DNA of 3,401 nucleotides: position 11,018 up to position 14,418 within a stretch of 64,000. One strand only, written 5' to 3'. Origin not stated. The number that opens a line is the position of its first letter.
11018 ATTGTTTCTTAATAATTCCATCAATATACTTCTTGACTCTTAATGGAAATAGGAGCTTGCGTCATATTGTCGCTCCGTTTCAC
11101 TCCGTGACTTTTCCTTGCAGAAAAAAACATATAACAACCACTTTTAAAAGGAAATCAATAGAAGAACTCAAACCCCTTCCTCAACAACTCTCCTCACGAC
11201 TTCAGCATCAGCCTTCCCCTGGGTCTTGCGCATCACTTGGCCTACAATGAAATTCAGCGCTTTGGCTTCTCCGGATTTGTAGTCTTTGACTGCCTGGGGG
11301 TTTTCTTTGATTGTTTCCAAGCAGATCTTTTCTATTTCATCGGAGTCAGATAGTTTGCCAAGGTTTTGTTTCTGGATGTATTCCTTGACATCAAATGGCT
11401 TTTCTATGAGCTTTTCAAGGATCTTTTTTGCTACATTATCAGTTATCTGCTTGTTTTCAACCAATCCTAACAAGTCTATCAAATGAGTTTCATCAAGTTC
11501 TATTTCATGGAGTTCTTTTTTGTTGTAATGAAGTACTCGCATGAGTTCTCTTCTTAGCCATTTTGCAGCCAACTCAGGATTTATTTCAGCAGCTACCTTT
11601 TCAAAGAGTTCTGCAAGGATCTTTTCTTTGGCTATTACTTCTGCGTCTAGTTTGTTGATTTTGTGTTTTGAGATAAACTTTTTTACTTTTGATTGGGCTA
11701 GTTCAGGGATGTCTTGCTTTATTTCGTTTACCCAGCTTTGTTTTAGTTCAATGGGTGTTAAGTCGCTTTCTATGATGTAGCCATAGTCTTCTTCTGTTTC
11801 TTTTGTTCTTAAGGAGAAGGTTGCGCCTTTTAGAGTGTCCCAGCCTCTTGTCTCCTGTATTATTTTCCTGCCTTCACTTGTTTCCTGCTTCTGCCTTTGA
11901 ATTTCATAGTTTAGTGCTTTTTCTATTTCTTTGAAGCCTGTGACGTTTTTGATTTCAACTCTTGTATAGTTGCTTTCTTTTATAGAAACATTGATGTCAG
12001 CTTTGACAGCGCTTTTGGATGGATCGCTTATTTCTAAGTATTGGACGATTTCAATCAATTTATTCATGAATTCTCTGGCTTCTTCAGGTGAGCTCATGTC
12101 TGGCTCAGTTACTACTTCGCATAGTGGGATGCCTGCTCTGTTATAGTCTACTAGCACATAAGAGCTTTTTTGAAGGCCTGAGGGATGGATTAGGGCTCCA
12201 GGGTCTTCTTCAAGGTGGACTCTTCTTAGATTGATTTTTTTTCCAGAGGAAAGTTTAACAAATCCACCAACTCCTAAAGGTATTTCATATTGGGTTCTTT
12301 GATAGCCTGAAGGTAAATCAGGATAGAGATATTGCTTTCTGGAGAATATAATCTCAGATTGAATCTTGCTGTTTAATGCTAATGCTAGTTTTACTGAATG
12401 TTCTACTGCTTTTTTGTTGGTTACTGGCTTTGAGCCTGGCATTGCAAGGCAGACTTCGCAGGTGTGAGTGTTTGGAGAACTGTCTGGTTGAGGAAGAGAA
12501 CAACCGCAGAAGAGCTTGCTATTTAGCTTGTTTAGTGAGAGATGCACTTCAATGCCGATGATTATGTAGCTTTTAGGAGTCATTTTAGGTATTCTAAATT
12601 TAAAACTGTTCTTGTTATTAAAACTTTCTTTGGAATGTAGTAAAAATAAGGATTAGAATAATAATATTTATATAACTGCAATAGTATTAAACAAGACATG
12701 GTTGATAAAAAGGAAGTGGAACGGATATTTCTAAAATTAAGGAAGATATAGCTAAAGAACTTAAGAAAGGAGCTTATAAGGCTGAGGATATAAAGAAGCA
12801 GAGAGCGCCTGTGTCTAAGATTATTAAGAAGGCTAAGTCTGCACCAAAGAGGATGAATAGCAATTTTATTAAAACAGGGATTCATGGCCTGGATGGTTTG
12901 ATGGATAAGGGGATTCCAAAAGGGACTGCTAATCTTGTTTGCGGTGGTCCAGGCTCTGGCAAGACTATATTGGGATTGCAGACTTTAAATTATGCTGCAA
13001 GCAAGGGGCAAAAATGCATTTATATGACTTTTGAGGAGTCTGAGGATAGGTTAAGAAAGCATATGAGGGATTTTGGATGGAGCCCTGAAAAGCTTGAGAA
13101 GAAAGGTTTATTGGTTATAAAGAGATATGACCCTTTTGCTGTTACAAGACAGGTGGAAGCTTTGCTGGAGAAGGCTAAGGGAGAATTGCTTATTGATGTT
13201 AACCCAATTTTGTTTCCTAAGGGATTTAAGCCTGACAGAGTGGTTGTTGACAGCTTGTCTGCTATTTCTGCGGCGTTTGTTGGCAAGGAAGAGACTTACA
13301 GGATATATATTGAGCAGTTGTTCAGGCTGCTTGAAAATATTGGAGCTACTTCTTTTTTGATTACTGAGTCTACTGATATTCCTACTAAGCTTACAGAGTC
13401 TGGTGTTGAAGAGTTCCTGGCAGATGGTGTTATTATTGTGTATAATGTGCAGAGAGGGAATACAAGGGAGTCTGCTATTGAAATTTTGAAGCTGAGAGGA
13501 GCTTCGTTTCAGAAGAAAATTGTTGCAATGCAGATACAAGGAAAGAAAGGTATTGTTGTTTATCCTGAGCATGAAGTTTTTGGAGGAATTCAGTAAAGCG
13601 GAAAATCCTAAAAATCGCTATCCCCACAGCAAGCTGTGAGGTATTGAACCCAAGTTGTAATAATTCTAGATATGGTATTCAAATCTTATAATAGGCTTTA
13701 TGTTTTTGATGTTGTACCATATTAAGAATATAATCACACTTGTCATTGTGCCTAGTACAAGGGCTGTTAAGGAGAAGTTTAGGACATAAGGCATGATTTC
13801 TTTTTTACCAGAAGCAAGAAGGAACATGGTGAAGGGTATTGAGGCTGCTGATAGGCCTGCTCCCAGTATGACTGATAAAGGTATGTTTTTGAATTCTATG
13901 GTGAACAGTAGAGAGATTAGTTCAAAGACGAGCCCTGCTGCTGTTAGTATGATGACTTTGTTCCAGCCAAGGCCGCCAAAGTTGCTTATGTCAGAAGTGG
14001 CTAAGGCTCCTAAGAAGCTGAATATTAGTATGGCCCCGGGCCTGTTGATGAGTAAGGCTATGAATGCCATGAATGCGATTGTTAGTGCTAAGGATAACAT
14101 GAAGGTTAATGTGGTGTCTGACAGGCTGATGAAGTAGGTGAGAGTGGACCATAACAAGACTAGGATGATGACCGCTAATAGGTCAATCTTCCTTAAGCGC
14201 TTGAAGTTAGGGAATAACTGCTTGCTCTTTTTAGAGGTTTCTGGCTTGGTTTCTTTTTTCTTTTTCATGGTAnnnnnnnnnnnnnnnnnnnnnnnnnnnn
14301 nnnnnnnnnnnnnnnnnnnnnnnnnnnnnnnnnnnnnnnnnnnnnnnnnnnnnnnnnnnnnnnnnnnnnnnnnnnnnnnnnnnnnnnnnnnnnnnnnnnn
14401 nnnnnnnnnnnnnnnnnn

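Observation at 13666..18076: Tightly coupled five-gene operon: small wHTH protein, 563 aa TM coiled-coil protein, MinD/ParA ATPase, 358 aa bitopic coiled-coil protein, polytopic membrane protein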

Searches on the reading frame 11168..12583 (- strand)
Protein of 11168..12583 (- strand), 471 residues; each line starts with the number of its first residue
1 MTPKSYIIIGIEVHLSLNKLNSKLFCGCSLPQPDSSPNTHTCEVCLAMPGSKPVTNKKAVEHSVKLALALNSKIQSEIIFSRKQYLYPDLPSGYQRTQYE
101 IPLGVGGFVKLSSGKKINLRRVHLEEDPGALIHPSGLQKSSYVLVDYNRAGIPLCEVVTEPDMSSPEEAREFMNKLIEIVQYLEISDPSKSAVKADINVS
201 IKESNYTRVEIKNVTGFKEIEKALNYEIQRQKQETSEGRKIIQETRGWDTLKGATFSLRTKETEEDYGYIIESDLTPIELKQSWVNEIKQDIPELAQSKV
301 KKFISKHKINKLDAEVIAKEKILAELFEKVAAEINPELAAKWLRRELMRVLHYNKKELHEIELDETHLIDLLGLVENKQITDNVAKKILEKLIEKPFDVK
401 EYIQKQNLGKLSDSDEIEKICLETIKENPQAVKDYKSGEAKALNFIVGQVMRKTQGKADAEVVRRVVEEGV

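Call 3: search_protein_families(library=pfam, proteins=[window:11168-12583:-], max_evalue=0.1)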
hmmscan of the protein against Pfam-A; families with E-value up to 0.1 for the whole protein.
window:11168-12583:- (471 aa): 2 families
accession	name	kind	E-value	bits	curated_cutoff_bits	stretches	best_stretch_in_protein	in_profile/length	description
PF02934.20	GatB_N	-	1.3e-93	313.7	23.4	1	8-285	2-276/277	GatB/GatE catalytic domain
PF02637.23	GatB_Yqey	-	4.4e-42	143.9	27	1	326-469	2-146/148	GatB domain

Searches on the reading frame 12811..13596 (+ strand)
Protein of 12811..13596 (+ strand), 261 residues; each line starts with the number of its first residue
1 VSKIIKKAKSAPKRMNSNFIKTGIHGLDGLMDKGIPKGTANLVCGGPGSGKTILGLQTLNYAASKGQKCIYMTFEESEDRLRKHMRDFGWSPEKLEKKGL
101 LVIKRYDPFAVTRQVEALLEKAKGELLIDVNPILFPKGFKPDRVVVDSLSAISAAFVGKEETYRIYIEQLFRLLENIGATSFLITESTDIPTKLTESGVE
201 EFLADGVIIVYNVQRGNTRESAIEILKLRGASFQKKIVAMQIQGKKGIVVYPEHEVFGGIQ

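Call 3: search_protein_families(library=pfam, proteins=[window:12811-13596:+], max_evalue=0.1)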
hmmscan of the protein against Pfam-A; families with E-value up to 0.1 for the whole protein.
window:12811-13596:+ (261 aa): 11 families
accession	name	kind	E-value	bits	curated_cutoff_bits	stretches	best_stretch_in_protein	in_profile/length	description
PF06745.19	ATPase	-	1.4e-50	172.3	26.6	1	20-254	1-230/231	KaiC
PF13481.12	AAA_25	-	1.2e-06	28.7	27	1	15-184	10-187/195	AAA domain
PF03796.21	DnaB_C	-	6.6e-05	22.9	27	1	20-85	2-67/255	DnaB-like helicase C terminal domain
PF07088.17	GvpD_P-loop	-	0.00058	20.2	24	1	38-219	10-183/189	GvpD gas vesicle protein, P-loop domain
PF24883.2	NPHP3_N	-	0.002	18.8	24.8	1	43-82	27-66/164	Nephrocystin 3, N-terminal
PF20720.3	nSTAND3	-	0.0021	18.2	27.2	1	42-82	21-62/155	Novel STAND NTPase 3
PF00154.27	RecA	-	0.003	17.5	27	1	14-79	27-93/262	recA bacterial DNA recombination protein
PF09848.15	SLFN-g3_helicase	-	0.0049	16.6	24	1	42-74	5-39/354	Schlafen group 3, DNA/RNA helicase domain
PF00006.31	ATP-synt_ab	-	0.027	14.6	29.5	1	23-111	1-84/213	ATP synthase alpha/beta family, nucleotide-binding domain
PF13245.12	AAA_19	-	0.048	14.3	25.1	1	41-75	14-50/134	AAA domain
PF14417.12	MEDS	-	0.058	13.7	29.8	0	63-119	25-88/161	MEDS: MEthanogen/methylotroph, DcmR Sensory domain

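Call 4: search_protein_families(library=ncbifam, proteins=[window:12811-13596:+], max_evalue=0.1)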
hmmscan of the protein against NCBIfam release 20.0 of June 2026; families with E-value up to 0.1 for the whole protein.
window:12811-13596:+ (261 aa): 25 families
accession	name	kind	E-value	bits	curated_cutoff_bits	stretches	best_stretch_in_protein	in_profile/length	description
NF006799.0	PRK09302.1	equivalog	7.7e-40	136.9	408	1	16-252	9-240/515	circadian clock protein KaiC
TIGR03880.1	KaiC_arch_3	hypoth_equivalog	2.2e-32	112.4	249.45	1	23-257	1-224/224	KaiC domain-containing protein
TIGR02655.1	circ_KaiC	equivalog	7.7e-30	104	546.25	1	20-252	3-230/484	circadian clock protein KaiC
TIGR03877.1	thermo_KaiC_1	hypoth_equivalog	5.6e-28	98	307.25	1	20-254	4-236/238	KaiC domain-containing protein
TIGR03881.1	KaiC_arch_4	hypoth_equivalog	7.4e-25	88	247.8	1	20-251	3-229/231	KaiC domain-containing protein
NF004723.0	PRK06067.1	subfamily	7.6e-13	48.5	194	1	12-252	8-237/243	flagellar accessory protein FlaH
NF052589.1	ArlH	equivalog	2.2e-09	37.4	215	1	29-253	11-226/229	archaellum protein ArlH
NF004629.0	PRK05973.1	equivalog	3.1e-08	32.9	156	1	35-126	61-150/237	DNA helicase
TIGR00416.1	sms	equivalog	8.5e-08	31.3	403.05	1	16-86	72-142/454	DNA repair protein RadA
TIGR03600.1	phage_DnaB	exception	1.4e-06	27.6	498.65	1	1-84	157-241/421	phage replicative helicase, DnaB family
NF006861.0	PRK09361.1-1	equivalog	3.3e-06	26.8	278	1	17-85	2-71/235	DNA repair and recombination protein RadB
TIGR02237.1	recomb_radB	equivalog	4.6e-05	23.4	172.4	1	27-122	1-90/210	DNA repair and recombination protein RadB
TIGR03878.1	thermo_KaiC_2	hypoth_equivalog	6e-05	22.5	232.2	1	33-186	31-174/259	KaiC domain-containing protein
NF005523.0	PRK07165.1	equivalog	0.00015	20.6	414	1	14-80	124-187/509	ATP F0F1 synthase subunit alpha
NF045936.2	MSC_0619_alpha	exception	0.00078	18.2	520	1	14-81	120-184/505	MSC_0619 family F1-like ATPase alpha subunit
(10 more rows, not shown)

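Call 65: search_protein_families(library=padloc, proteins=[window:12811-13596:+], max_evalue=0.01)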
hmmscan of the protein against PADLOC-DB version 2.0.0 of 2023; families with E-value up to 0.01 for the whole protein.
window:12811-13596:+ (261 aa): 3 families
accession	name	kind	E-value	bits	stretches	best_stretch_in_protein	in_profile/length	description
PDLC04140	mad8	-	5.7e-06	24.1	1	31-128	20-113/314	mads_8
PDLC04421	PDC-M11A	-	0.0007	16.4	1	58-117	251-312/486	-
PDLC00104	GajB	-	0.0078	13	1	39-74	16-55/574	UrvD helicase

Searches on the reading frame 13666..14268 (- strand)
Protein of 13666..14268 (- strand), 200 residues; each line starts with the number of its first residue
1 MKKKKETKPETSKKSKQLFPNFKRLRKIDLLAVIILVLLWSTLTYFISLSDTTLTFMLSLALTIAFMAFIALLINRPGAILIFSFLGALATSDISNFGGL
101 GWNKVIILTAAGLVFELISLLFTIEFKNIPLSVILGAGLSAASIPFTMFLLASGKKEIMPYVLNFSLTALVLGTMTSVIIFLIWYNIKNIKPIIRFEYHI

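Call 3: search_protein_families(library=pfam, proteins=[window:13666-14268:-], max_evalue=0.1)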
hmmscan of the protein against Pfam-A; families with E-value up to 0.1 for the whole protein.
window:13666-14268:- (200 aa): 1 family
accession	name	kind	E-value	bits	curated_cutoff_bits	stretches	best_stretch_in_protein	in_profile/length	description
PF11188.13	DUF2975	-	0.026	14.9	27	1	21-73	55-108/130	Protein of unknown function (DUF2975)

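Call 4: search_protein_families(library=ncbifam, proteins=[window:13666-14268:-], max_evalue=0.1)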
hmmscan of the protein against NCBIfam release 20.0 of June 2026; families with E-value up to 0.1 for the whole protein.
window:13666-14268:- (200 aa): 0 families

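Call 33: find_homologous_proteins(query=window:13666-14268:-, max_evalue=0.001)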
Query window:13666-14268:- (200 aa): 25 proteins with E <= 0.001 among 1233 candidates.
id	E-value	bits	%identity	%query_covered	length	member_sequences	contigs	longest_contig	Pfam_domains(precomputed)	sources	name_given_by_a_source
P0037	1.3e-116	405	100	100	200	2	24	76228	-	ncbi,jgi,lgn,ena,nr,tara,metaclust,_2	ncbi:MAG: hypothetical protein QF362_00440 [Candidatus Woesearchaeota archaeon]|jgi:hypothetical pro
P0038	1.5e-58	216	59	90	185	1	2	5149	-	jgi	-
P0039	6.3e-56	207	61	90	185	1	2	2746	-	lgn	-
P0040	8.0e-56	207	58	90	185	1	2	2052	-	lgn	-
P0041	4.7e-54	201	56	90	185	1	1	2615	-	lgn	-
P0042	1.3e-52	197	57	90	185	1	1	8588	-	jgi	-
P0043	8.1e-51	191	59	90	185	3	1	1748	-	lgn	-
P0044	2.7e-50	189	52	90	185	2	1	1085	-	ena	-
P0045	4.2e-50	188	54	90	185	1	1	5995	-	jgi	-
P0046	6.7e-50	188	54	90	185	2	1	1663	-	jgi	-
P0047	1.1e-49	187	52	90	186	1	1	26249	-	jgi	-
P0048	2.1e-49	186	54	90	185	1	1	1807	-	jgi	-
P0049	2.9e-49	186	54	90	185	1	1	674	-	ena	-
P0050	4.5e-49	185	54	90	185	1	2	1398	-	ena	-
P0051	5.2e-49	185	54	90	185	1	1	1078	-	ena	-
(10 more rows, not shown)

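Call 34: find_encoding_contigs(protein=P0037, flank=6000, max_places=10)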
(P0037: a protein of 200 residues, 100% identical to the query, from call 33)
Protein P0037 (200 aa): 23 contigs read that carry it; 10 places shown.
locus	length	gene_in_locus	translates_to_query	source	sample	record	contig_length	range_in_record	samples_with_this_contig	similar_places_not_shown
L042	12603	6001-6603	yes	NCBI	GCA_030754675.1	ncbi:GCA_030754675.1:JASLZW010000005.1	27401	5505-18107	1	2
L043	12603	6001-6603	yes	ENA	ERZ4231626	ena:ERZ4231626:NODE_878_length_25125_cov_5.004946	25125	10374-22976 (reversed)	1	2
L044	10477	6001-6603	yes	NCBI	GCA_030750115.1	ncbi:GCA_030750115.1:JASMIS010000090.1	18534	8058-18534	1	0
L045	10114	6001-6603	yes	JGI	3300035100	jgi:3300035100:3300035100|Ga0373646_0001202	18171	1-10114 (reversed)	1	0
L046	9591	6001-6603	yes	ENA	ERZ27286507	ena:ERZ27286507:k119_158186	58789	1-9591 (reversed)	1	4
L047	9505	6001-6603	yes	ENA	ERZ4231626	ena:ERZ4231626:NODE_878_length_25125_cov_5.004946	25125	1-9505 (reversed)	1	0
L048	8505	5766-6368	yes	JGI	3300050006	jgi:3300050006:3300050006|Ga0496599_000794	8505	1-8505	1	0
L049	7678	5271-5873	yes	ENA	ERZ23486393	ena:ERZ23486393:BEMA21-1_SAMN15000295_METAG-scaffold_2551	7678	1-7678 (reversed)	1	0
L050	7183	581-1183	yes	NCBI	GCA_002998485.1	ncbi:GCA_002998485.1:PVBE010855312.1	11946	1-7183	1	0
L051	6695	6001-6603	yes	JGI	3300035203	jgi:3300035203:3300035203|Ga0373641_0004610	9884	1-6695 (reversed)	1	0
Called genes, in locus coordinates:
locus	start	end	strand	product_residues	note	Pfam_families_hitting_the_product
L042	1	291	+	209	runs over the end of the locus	PF12917:YfbR-like, PF13023:HD_3, PF01966:HD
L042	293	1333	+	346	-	PF01368:DHH, PF02272:DHHA1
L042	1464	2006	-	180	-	-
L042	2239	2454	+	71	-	-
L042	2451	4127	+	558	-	-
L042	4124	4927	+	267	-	PF00142:Fer4_NifH (faint), PF01656:CbiA, PF06564:CBP_BcsQ, PF10609:ParA, PF13614:AAA_31, PF13500:AAA_26 (weak)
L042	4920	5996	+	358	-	-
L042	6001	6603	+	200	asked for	-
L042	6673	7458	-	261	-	PF13481:AAA_25 (weak), PF06745:ATPase, PF23442:DUF7125 (weak)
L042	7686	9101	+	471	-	PF02934:GatB_N, PF02637:GatB_Yqey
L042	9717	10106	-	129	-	PF00383:dCMP_cyt_deam_1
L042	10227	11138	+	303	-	-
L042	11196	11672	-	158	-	PF20603:Bact_hydrolase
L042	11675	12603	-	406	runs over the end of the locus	PF00149:Metallophos, PF12850:Metallophos_2 (weak)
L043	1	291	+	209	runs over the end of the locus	PF12917:YfbR-like, PF13023:HD_3, PF01966:HD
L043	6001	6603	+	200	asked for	-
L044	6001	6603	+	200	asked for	-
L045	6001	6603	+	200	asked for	-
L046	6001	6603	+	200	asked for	-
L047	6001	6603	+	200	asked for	-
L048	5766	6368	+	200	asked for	-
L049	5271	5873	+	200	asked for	-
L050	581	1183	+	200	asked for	-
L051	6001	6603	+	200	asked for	-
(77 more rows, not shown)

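Call 60: predict_structure(alignment_id=A3)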
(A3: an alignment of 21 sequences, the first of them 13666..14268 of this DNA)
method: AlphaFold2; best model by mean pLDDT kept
length: 200 residues; sequences in the alignment: 21
mean_pLDDT: 79.6   pTM: 0.76
mean pLDDT of the five models: 79.6, 78.2, 76.4, 61.3, 48.9
residues with pLDDT >= 90: 65; 70-90: 82; 50-70: 40; < 50: 13
segments of 3 or more residues with pLDDT < 50: 16-19, 194-200
pLDDT, mean of each block of 10 residues (from residue 1): 57 51 81 95 89 85 93 90 93 63 88 91 73 89 86 69 86 90 80 44
secondary structure, 60 per line:
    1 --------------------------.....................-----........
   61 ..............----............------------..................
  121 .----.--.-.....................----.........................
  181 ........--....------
elements in order: H27-47 H53-74 H79-90 H103-121 H131-151 H156-188 H191-194

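Call 65: search_protein_families(library=padloc, proteins=[window:13666-14268:-], max_evalue=0.01)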
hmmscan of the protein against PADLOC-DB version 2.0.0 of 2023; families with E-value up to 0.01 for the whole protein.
window:13666-14268:- (200 aa): 0 families
